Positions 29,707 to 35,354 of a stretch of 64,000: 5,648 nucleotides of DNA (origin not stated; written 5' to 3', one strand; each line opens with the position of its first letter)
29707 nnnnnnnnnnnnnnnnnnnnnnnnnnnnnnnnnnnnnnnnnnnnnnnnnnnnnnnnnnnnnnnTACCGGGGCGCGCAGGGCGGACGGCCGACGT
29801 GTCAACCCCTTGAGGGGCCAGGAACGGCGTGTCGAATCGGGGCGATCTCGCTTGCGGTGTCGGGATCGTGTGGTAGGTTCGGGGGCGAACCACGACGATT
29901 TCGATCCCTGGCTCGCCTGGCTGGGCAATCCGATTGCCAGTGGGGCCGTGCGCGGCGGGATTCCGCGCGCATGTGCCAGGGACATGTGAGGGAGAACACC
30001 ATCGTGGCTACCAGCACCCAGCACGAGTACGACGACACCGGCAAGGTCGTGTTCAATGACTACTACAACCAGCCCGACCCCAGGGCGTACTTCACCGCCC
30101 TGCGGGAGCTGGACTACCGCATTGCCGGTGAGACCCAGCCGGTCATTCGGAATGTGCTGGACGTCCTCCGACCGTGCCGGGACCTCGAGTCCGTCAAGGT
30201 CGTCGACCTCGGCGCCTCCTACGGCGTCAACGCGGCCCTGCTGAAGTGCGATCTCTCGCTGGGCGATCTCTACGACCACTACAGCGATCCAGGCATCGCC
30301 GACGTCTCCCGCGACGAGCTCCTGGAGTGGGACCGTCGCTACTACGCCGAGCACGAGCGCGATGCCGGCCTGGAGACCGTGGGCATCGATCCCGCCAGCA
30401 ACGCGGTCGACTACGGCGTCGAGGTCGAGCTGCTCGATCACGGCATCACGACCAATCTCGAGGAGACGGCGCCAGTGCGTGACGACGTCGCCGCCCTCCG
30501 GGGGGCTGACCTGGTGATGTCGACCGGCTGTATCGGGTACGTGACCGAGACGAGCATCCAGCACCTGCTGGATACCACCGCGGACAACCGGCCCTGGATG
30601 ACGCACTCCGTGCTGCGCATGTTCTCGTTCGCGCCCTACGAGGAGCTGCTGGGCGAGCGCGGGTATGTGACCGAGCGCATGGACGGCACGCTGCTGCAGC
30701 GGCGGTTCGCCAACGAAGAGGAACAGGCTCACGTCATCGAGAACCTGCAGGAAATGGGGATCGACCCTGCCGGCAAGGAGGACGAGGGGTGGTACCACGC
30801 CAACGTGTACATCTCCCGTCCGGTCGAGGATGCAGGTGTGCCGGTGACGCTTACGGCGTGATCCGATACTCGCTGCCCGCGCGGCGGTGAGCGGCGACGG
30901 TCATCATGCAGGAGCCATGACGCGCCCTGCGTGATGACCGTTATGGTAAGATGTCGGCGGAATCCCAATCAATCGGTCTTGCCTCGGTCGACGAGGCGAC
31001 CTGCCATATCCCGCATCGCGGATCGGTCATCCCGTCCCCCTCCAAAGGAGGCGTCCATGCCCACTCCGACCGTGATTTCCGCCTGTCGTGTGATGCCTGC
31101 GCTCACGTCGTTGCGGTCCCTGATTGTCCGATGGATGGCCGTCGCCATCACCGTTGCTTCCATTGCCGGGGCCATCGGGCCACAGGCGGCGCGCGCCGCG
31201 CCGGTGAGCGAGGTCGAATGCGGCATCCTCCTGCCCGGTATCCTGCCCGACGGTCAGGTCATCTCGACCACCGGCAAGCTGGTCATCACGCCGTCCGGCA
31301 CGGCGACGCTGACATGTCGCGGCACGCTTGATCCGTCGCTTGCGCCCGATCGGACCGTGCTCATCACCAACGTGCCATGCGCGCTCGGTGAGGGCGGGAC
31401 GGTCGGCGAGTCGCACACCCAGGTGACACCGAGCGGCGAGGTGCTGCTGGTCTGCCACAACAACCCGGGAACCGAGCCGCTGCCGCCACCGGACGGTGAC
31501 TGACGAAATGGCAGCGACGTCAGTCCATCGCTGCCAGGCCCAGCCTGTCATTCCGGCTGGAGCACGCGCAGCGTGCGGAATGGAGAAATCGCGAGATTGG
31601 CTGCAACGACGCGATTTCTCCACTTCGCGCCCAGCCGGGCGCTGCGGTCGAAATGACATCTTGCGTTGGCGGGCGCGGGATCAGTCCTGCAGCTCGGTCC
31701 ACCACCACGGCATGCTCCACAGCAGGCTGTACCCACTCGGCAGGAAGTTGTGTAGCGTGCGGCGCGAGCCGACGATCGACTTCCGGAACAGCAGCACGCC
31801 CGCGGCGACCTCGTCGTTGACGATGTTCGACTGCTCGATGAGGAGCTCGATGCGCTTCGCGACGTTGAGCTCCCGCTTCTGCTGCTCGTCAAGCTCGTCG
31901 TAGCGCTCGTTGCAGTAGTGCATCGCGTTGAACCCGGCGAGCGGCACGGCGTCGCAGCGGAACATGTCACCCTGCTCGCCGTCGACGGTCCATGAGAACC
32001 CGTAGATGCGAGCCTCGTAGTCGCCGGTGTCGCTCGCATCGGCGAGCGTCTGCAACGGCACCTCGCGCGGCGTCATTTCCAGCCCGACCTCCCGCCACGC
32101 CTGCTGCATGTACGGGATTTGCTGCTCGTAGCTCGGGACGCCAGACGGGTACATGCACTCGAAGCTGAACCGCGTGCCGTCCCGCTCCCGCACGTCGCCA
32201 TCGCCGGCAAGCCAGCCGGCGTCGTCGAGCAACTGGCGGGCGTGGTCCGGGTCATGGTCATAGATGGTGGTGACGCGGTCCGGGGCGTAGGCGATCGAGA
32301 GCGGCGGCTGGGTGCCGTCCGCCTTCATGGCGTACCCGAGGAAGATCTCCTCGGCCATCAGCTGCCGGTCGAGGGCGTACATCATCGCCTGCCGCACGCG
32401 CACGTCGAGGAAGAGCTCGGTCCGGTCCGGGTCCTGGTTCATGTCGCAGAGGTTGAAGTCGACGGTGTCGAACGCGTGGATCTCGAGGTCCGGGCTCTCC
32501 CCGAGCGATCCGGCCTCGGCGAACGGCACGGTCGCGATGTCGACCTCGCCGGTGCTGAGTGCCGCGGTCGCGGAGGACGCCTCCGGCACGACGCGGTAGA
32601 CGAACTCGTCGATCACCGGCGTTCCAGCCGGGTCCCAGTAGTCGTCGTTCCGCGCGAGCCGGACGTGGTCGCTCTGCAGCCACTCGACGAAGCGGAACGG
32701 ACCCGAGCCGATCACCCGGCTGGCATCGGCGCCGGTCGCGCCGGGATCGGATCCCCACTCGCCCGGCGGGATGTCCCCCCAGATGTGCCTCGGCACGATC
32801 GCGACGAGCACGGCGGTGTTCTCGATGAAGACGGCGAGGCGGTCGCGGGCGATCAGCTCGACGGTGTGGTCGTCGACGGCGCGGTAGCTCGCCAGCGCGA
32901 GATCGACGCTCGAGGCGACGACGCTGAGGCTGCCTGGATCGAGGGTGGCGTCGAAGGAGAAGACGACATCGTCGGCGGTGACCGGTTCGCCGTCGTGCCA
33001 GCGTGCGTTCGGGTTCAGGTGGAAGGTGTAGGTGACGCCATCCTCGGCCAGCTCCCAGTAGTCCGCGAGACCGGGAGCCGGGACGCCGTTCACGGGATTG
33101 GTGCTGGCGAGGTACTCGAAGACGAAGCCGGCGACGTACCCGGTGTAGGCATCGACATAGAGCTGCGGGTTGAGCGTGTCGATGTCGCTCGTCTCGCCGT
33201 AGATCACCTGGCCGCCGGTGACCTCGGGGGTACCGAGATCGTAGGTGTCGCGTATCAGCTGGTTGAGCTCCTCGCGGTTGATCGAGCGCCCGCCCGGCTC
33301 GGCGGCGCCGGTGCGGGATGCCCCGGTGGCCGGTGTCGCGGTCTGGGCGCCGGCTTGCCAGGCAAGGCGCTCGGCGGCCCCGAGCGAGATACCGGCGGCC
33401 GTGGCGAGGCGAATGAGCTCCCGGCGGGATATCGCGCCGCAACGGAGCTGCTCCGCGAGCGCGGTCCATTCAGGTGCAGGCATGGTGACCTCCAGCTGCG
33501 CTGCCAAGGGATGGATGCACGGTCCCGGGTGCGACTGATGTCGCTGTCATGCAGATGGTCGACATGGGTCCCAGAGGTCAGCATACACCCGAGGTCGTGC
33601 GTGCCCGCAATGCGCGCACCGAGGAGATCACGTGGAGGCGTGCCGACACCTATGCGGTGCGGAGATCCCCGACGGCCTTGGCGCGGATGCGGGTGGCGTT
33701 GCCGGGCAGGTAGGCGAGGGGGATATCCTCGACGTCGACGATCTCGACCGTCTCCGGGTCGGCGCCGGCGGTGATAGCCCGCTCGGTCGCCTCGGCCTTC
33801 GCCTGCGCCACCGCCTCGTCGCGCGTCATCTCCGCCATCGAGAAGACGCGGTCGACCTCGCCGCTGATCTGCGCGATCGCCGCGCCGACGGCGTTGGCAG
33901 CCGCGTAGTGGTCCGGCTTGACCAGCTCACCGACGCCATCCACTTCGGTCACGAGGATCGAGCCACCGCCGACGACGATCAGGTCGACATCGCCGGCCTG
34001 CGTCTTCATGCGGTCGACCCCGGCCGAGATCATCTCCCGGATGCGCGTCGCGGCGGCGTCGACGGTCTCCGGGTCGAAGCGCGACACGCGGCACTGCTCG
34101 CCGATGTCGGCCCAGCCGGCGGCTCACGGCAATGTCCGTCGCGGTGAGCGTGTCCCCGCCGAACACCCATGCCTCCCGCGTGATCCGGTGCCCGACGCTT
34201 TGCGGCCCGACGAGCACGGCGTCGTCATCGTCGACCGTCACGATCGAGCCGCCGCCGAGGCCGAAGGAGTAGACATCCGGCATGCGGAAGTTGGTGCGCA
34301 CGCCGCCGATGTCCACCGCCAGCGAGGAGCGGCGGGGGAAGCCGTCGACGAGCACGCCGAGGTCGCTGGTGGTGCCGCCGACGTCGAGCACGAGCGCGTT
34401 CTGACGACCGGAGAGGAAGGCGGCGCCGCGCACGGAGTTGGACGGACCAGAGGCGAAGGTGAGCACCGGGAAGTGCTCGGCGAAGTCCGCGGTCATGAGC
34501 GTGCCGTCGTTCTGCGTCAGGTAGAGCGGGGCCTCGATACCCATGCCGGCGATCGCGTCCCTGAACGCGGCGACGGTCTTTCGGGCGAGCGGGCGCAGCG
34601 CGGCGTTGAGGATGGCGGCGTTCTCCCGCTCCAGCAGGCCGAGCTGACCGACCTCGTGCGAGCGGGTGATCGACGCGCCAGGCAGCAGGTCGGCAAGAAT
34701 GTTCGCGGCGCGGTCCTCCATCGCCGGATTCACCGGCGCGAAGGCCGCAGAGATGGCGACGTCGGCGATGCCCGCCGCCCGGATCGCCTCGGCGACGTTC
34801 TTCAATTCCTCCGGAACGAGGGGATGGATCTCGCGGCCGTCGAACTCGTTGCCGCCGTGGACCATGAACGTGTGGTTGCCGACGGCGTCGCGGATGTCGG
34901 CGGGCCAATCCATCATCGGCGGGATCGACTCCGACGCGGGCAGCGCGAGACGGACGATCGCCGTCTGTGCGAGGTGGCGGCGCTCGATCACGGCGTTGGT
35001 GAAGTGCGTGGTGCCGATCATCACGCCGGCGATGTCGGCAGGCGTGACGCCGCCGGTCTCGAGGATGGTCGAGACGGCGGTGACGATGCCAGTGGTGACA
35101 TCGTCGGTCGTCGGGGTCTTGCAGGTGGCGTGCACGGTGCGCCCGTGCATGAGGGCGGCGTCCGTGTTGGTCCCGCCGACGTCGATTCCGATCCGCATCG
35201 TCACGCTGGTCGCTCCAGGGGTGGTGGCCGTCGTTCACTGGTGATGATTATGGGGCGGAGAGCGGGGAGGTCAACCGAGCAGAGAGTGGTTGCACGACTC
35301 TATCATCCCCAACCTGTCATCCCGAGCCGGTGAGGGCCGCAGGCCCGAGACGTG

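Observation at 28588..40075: Two orphan ParB-like paralogs in direct orientation bracket an 11.5-kb accessory-looking segment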

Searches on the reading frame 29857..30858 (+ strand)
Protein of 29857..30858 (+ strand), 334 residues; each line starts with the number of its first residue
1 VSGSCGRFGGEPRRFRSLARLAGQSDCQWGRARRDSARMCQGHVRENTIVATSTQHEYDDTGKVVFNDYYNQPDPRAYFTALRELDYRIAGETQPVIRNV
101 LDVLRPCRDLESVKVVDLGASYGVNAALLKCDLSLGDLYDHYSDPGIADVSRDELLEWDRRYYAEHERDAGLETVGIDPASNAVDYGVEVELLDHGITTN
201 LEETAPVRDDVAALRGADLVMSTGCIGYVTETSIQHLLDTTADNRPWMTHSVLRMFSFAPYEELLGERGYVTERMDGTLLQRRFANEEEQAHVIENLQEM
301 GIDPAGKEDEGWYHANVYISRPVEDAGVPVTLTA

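Call 4: search_protein_families(library=pfam, proteins=[window:29857-30858:+], max_evalue=0.01)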
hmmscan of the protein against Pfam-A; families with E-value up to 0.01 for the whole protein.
window:29857-30858:+ (334 aa): 0 families

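Call 5: search_protein_families(library=ncbifam, proteins=[window:29857-30858:+], max_evalue=0.01)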
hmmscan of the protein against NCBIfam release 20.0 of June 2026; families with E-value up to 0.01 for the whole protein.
window:29857-30858:+ (334 aa): 0 families

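Call 6: search_protein_families(library=phrogs, proteins=[window:29857-30858:+], max_evalue=0.01)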
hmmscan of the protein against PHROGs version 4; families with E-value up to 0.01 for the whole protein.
window:29857-30858:+ (334 aa): 0 families

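Call 7: search_protein_families(library=padloc, proteins=[window:29857-30858:+], max_evalue=0.01)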
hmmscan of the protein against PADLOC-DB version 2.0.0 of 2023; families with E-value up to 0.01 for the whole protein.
window:29857-30858:+ (334 aa): 0 families

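Call 57: search_protein_families(library=ncbifam, proteins=[window:30004-30858:+], max_evalue=0.01)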
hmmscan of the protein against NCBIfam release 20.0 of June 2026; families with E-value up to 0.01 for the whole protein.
window:30004-30858:+ (285 aa): 0 families

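Call 58: search_protein_families(library=pfam, proteins=[window:30004-30858:+], max_evalue=0.01)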
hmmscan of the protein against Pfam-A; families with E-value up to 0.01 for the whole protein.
window:30004-30858:+ (285 aa): 0 families

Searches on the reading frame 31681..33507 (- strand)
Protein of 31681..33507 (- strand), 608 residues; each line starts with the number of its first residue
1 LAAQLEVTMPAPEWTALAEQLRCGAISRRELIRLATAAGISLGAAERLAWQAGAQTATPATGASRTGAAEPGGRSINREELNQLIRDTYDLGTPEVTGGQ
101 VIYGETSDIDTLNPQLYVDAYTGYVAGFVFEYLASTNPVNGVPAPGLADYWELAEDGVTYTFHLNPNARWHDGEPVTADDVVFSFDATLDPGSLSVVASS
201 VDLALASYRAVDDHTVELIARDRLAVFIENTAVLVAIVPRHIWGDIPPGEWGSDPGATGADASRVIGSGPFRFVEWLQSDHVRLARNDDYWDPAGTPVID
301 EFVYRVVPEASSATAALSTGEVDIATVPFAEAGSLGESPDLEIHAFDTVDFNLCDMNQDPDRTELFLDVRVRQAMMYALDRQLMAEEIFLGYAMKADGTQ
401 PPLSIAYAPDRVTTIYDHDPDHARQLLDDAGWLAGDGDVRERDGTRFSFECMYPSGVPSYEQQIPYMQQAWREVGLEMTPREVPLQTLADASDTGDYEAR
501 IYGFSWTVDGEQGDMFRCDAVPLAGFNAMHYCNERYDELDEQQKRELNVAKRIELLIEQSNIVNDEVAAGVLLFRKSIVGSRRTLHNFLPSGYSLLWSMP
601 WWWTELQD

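Call 4: search_protein_families(library=pfam, proteins=[window:31681-33507:-], max_evalue=0.01)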
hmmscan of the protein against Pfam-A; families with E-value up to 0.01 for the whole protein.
window:31681-33507:- (608 aa): 1 family
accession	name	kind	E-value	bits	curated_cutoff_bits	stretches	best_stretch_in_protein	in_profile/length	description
PF00496.27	SBP_bac_5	-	4.1e-79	266.8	32.4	1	143-506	2-348/368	Bacterial extracellular solute-binding proteins, family 5 Middle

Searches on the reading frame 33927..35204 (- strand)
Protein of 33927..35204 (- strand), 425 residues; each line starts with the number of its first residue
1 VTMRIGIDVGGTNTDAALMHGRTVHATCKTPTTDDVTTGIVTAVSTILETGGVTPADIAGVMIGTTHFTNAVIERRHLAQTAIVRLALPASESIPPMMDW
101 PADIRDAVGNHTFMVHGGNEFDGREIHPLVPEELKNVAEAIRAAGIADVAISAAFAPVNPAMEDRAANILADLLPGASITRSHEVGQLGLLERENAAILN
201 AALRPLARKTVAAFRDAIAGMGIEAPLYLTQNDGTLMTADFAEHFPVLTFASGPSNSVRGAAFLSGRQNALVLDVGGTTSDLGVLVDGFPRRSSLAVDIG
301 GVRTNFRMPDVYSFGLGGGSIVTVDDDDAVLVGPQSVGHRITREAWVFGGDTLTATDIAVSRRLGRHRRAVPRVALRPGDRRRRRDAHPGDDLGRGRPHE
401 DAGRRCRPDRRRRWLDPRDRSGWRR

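Call 4: search_protein_families(library=pfam, proteins=[window:33927-35204:-], max_evalue=0.01)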
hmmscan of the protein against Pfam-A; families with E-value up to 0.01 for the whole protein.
window:33927-35204:- (425 aa): 4 families
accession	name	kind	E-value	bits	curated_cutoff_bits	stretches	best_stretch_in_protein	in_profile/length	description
PF05378.19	Hydant_A_N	-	4.6e-35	121.4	25.2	1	4-172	1-174/176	Hydantoinase/oxoprolinase N-terminal region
PF01968.24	Hydantoinase_A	-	6.5e-32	111.4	22.9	1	193-360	1-170/291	Hydantoinase/oxoprolinase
PF01869.26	BcrAD_BadFG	-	5.6e-05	23.2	31.5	1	5-75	1-79/271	BadF/BadG/BcrA/BcrD ATPase family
PF13941.12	MutL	-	0.0016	17.8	27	0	7-52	4-53/450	MutL protein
